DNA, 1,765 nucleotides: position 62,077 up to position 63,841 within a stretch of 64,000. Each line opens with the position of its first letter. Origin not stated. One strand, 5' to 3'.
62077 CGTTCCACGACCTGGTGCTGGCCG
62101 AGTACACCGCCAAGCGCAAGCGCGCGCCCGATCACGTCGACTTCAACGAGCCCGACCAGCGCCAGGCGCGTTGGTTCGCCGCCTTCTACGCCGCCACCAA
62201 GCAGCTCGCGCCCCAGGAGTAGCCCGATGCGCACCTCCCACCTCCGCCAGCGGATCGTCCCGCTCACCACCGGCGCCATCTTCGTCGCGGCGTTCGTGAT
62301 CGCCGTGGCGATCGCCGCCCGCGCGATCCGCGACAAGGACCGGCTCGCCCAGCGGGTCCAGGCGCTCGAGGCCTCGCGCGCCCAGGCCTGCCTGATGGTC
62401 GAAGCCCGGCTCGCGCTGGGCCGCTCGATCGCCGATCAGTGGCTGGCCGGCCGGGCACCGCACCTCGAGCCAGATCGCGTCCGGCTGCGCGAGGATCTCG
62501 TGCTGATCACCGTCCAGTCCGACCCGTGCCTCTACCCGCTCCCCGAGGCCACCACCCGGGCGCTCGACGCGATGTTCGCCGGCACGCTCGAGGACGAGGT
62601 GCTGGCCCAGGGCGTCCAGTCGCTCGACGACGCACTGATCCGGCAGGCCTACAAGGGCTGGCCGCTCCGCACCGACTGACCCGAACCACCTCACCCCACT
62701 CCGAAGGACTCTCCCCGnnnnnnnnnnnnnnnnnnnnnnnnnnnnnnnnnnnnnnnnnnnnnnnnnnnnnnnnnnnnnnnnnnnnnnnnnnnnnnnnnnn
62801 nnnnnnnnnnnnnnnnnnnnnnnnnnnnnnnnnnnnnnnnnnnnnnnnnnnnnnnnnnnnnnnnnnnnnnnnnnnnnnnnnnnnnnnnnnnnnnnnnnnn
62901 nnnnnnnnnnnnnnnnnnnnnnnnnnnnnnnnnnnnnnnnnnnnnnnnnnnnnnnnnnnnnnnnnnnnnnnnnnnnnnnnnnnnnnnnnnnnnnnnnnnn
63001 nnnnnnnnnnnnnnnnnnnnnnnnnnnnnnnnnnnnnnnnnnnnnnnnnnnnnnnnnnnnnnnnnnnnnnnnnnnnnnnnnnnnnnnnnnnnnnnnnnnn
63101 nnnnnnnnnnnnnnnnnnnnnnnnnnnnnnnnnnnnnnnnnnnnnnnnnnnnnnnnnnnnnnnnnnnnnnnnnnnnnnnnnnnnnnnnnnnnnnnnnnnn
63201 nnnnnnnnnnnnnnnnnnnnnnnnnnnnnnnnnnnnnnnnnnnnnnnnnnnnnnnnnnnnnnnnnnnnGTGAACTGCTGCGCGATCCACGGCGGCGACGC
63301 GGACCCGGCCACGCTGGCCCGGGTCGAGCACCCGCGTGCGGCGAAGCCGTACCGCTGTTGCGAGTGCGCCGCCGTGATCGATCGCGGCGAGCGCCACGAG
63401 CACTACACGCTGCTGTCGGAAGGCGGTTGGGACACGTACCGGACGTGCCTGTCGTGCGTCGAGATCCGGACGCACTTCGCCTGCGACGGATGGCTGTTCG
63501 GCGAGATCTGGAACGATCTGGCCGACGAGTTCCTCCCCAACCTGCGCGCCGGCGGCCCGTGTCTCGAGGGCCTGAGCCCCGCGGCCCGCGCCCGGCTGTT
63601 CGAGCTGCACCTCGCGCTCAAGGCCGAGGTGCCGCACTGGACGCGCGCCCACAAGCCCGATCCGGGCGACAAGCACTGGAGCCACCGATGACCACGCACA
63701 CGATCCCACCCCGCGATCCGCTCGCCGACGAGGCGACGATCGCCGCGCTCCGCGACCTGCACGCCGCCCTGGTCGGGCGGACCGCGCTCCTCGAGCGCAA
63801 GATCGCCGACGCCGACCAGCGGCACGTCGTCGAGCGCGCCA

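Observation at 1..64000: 64 kb of phage-like DNA without any recognisable terminase, portal, HK97 capsid, tape measure or intact P-loop NTPase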

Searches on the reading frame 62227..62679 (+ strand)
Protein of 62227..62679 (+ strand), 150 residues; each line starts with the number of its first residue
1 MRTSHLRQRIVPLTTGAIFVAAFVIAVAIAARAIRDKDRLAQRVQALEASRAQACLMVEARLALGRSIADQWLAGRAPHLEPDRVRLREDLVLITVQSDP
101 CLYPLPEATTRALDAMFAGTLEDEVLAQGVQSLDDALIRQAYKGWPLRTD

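Call 15: find_encoding_contigs(protein=window:62227-62679:+, flank=10000, max_places=6)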
Protein window:62227-62679:+ (150 aa): 1 contig read that carries it; 1 place shown.
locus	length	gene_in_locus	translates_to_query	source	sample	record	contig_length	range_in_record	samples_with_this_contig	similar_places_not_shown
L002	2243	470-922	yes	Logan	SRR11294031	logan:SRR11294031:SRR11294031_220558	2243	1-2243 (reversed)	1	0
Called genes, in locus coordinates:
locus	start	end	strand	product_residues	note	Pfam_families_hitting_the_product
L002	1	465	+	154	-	?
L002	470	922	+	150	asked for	-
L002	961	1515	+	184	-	-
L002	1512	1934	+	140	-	-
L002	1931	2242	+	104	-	?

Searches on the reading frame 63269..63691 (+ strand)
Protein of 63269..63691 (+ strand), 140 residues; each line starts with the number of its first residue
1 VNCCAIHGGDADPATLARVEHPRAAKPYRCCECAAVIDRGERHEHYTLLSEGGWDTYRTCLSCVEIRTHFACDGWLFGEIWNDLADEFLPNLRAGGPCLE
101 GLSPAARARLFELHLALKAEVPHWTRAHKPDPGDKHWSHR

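Call 21: find_encoding_contigs(protein=window:63269-63691:+, flank=10000, max_places=6)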
Protein window:63269-63691:+ (140 aa): 4 contigs read that carry it; 4 places shown.
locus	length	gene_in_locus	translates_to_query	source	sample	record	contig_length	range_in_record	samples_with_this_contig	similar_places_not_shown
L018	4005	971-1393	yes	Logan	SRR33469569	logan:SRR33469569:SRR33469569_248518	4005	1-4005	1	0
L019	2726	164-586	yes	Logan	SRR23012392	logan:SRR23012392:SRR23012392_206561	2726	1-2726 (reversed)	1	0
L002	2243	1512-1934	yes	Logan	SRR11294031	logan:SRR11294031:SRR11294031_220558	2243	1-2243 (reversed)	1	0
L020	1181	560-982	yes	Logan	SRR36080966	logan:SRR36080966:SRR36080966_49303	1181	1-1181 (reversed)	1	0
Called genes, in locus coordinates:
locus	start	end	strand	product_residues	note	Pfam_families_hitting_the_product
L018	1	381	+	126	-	?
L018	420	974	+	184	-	-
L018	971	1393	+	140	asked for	-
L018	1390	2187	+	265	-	-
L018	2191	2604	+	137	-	-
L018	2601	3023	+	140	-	-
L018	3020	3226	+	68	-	-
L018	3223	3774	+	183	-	-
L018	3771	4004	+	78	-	?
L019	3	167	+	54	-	?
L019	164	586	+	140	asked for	-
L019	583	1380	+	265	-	-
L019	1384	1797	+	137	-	-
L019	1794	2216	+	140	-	-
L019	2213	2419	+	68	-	-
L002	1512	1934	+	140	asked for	-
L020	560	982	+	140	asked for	-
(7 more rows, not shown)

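Call 72: find_homologous_proteins(query=window:63269-63691:+, max_evalue=0.001)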
Query window:63269-63691:+ (140 aa): 51 proteins with E <= 0.001 among 88 candidates.
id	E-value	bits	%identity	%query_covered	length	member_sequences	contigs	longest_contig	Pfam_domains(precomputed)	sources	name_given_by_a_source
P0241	2.1e-93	328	98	100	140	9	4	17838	-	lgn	-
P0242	6.6e-77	275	83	100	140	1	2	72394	-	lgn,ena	-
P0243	4.7e-64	233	73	100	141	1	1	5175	-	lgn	-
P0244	2.7e-63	231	73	100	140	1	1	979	-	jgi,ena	-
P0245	1.5e-41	160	58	83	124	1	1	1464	-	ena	-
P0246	1.9e-41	160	59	83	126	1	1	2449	-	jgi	jgi:hypothetical protein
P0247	1.3e-39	154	57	83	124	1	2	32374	-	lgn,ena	-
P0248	1.7e-39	153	59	81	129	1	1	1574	-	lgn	-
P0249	2.7e-39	153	54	83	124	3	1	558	-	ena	-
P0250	4.0e-38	149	53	83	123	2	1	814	-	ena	-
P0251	1.2e-37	147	53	84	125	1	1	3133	-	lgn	-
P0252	1.3e-37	147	53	83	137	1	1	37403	-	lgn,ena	-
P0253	3.0e-37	146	56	83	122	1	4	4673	-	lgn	-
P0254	6.7e-37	145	58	71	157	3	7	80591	-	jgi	jgi:hypothetical protein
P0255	8.8e-37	144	55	86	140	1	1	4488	-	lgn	-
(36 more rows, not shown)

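Call 73: find_encoding_contigs(protein=P0242, flank=10000, max_places=3)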
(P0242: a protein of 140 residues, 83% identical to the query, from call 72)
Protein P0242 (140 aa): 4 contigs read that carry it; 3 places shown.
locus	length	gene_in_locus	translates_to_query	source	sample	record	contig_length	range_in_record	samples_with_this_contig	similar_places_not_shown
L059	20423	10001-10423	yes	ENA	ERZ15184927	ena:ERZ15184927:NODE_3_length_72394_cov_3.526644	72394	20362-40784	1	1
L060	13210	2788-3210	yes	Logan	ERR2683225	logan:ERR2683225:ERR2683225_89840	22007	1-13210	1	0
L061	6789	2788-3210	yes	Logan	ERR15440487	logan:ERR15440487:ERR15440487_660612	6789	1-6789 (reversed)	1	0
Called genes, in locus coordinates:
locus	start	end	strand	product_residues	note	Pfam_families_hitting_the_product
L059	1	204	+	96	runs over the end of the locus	-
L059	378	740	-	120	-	-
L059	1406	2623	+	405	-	PF13692:Glyco_trans_1_4 (weak)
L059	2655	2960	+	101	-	-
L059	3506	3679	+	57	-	-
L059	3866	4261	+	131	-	-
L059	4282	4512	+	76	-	-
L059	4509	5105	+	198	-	-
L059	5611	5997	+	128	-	-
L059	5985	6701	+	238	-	-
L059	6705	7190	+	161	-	-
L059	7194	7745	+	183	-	-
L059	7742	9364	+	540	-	-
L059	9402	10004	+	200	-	-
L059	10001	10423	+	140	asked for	-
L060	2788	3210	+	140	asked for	-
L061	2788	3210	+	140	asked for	-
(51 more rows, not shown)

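Call 74: find_encoding_contigs(protein=P0241, flank=10000, max_places=4)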
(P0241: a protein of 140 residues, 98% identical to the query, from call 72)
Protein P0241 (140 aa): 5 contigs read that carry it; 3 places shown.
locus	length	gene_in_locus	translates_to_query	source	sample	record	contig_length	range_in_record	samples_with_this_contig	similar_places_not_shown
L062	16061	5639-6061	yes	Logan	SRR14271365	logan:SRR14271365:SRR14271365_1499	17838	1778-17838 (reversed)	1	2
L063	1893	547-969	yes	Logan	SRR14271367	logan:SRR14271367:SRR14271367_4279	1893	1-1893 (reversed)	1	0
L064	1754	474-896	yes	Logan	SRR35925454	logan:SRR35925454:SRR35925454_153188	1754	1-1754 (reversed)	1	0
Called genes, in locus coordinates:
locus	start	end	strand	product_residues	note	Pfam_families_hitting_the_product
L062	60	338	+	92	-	-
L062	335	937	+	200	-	-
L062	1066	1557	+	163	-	PF24623:Phage_zn_bind_8 (weak)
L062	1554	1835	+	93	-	-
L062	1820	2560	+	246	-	-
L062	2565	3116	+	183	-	-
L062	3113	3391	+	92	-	-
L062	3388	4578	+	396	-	-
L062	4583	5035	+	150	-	-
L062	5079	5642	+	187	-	-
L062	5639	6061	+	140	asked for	-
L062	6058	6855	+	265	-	-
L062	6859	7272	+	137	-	-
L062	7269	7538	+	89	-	-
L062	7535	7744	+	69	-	-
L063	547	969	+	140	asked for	-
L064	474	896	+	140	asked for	-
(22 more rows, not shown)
